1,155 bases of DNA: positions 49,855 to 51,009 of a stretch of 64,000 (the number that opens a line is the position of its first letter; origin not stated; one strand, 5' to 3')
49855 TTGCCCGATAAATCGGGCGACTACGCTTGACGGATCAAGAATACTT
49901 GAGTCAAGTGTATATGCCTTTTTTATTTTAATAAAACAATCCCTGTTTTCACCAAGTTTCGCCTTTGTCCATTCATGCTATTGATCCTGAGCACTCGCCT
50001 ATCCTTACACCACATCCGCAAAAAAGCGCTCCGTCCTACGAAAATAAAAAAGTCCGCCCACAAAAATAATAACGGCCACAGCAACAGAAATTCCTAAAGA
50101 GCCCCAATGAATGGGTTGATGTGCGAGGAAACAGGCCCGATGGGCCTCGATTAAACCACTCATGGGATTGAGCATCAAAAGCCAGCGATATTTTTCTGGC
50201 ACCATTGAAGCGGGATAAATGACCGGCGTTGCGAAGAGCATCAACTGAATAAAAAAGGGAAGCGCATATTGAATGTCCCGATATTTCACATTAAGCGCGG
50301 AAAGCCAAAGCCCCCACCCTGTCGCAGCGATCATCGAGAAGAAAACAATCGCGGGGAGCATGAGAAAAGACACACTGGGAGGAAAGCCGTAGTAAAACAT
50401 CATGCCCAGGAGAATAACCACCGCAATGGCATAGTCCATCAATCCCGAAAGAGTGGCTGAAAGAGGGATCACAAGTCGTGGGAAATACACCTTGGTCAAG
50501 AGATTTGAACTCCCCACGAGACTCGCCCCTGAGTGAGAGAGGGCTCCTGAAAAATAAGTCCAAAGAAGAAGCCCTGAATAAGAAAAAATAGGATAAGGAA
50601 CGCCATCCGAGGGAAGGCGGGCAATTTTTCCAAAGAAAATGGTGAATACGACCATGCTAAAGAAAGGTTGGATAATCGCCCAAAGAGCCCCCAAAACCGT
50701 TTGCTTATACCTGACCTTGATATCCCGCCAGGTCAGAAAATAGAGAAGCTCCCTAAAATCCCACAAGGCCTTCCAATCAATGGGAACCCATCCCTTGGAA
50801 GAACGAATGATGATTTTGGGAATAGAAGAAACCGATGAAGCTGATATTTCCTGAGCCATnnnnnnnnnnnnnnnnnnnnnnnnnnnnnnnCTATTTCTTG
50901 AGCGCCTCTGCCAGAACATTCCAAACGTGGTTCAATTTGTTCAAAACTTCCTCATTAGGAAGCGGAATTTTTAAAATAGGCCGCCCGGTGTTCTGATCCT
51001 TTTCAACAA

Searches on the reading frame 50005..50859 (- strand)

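Call 9: search_protein_families(library=pfam, proteins=[window:50005-50859:-])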
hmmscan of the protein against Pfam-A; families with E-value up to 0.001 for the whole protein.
window:50005-50859:- (284 aa): 2 families
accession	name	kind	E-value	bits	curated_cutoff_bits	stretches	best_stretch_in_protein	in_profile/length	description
PF01061.29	ABC2_membrane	-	1.6e-21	77.2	26.9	1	38-244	2-210/211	ABC-2 type transporter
PF12698.13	ABC2_membrane_3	-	0.00016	21.3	31.6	1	140-270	212-346/347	ABC-2 family transporter protein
